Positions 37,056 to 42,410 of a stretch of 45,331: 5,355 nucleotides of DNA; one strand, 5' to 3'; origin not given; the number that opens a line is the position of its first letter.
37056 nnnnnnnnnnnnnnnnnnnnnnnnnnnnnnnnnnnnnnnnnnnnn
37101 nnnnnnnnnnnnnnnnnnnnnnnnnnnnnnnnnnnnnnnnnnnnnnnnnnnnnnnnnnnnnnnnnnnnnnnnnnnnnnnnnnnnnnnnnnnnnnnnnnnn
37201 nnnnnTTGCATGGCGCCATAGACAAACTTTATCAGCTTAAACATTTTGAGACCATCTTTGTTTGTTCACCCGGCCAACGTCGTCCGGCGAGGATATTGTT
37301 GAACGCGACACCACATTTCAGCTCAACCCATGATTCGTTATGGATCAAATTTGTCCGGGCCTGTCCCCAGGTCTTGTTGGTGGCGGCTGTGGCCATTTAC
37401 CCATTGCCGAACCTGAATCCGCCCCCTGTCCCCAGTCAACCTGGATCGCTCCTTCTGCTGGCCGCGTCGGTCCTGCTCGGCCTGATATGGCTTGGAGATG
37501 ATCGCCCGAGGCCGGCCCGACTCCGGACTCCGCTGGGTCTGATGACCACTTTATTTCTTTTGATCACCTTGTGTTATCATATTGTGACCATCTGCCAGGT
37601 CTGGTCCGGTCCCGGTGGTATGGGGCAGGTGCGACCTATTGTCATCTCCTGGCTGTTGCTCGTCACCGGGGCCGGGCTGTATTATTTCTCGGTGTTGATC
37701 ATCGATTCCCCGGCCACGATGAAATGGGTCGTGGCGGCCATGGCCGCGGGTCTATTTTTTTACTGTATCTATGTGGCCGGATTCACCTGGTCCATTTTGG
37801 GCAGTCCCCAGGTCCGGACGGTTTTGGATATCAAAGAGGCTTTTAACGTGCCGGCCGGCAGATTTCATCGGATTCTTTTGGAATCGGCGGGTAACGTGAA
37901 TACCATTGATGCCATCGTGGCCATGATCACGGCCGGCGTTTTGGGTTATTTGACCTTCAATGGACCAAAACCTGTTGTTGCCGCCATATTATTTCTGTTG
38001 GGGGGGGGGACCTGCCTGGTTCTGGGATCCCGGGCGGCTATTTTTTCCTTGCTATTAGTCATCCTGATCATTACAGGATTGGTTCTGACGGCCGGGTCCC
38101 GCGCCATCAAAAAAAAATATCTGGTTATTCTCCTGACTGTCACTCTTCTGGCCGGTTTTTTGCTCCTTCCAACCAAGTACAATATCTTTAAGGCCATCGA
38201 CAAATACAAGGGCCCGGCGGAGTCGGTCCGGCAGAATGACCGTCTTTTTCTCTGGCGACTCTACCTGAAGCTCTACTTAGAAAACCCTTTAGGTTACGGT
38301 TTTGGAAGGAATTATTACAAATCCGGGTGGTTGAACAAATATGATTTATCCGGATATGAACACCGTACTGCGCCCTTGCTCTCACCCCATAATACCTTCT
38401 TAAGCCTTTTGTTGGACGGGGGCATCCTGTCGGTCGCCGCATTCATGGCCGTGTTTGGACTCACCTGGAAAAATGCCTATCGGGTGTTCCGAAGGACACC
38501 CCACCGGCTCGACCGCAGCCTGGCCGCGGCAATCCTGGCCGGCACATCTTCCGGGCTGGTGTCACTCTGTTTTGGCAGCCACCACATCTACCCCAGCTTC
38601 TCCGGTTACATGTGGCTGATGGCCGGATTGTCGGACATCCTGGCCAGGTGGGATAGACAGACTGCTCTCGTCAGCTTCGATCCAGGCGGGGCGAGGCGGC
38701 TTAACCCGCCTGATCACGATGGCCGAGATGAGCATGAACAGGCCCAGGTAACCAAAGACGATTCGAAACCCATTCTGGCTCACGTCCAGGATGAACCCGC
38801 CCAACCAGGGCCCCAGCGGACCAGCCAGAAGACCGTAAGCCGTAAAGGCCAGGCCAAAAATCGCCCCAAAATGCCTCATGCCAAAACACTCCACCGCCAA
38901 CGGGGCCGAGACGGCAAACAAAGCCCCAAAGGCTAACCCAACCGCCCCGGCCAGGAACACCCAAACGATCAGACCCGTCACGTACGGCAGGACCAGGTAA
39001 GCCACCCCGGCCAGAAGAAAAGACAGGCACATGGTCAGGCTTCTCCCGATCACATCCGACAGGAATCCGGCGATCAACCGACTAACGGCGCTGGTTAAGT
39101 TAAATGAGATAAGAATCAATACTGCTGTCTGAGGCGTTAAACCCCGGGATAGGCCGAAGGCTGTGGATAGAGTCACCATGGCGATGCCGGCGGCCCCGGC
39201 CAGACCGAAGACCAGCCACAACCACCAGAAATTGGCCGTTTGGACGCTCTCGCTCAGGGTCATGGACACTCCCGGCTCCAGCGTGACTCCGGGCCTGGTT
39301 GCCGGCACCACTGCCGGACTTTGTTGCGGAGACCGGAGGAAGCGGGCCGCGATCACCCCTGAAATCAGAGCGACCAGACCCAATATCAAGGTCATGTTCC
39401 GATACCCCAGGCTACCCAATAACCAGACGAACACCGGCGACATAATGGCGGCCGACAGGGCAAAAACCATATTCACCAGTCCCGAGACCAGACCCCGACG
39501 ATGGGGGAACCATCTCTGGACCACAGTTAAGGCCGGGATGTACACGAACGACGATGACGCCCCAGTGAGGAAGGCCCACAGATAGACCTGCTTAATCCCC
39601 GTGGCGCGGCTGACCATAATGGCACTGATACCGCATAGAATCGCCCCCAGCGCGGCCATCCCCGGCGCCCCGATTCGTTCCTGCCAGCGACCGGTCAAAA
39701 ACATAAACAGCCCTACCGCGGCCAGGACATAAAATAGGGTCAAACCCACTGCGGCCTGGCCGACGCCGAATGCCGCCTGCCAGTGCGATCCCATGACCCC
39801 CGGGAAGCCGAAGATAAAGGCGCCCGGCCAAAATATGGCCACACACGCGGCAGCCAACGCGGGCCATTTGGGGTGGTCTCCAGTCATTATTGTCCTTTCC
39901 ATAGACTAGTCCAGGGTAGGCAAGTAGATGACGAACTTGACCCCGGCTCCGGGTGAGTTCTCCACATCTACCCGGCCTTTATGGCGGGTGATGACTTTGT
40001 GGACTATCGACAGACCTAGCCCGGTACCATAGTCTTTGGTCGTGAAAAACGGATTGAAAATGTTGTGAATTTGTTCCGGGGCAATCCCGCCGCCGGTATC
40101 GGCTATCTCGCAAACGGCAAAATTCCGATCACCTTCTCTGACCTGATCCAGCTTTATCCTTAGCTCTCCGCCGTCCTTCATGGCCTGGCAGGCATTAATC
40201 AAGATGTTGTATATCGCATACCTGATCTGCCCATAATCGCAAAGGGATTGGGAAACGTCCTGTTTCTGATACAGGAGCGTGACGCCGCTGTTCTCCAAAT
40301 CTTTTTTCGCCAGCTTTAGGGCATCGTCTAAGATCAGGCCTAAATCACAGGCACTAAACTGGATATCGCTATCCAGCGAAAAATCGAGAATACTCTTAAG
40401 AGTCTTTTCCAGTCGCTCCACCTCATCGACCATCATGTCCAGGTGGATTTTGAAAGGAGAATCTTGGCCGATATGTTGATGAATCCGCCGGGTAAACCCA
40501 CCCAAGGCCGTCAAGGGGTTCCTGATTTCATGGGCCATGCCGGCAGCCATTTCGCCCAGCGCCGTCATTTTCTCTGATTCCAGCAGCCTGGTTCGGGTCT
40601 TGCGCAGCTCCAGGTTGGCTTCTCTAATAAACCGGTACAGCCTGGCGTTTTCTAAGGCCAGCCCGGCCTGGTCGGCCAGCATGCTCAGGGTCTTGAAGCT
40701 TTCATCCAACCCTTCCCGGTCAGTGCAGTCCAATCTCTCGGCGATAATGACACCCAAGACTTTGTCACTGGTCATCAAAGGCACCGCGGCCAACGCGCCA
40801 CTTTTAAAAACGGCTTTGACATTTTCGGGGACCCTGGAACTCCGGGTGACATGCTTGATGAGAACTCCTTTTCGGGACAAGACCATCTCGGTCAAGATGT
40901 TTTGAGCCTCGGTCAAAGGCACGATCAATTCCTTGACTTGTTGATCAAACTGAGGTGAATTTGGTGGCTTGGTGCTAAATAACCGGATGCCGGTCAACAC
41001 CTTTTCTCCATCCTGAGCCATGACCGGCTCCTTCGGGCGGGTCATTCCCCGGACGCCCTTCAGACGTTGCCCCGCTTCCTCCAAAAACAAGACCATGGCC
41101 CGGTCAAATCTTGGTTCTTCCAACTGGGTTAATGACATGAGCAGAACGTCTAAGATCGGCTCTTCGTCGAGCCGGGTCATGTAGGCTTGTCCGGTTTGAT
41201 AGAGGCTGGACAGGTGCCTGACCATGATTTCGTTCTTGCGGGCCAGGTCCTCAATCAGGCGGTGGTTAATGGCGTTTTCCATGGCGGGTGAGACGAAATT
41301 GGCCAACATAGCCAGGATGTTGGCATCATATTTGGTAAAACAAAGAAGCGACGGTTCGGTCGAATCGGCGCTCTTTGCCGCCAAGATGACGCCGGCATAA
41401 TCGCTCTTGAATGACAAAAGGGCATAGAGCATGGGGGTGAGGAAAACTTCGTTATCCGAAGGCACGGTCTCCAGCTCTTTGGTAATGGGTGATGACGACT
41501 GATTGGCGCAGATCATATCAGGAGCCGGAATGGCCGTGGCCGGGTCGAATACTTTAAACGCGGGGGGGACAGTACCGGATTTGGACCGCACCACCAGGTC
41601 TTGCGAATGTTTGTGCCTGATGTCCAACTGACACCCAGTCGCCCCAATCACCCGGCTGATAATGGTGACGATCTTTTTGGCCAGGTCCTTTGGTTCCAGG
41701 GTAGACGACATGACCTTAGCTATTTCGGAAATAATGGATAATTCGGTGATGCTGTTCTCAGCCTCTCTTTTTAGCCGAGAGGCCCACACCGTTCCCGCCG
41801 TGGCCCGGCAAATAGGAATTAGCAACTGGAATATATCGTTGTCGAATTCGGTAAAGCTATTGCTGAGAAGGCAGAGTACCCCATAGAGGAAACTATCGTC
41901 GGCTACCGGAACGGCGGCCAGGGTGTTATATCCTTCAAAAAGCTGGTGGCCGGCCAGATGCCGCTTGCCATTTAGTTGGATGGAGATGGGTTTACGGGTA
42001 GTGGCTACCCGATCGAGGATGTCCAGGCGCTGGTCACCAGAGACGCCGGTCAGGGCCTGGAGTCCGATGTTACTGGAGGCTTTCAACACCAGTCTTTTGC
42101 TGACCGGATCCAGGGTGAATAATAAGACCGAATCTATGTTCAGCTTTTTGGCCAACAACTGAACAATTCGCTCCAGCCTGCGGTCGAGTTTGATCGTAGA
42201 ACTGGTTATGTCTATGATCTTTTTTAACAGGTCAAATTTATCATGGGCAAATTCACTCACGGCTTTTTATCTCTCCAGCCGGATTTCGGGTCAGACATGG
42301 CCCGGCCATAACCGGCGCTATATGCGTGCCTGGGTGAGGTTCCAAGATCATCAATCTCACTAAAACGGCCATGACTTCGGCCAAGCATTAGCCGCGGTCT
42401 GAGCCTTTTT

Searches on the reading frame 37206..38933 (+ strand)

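Call 58: search_protein_families(library=pfam, proteins=[window:37206-38933:+], max_evalue=0.00001)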
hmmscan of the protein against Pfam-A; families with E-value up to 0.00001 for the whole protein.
window:37206-38933:+ (576 aa): 1 family
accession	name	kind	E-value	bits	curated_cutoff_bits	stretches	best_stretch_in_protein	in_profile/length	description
PF04932.20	Wzy_C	-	1.6e-16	60.9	31.7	1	262-413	2-148/149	O-Antigen ligase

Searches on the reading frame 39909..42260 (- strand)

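Call 58: search_protein_families(library=pfam, proteins=[window:39909-42260:-], max_evalue=0.00001)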
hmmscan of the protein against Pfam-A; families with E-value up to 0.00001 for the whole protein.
window:39909-42260:- (784 aa): 5 families
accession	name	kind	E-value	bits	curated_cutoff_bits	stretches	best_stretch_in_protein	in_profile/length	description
PF02518.31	HATPase_c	-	8.3e-23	81.4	26.4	1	676-782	3-109/111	Histidine kinase-, DNA gyrase B-, and HSP90-like ATPase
PF01590.32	GAF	-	4.3e-16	60.1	22.4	2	25-145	2-123/133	GAF domain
PF13492.12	GAF_3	-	2.9e-14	54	27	0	483-538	76-129/129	GAF domain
PF00512.31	HisKA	-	2.5e-11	43.9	26.9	1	568-628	2-61/66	His Kinase A (phospho-acceptor) domain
PF13185.12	GAF_2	-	2.3e-09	38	28.6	0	441-537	42-136/136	GAF domain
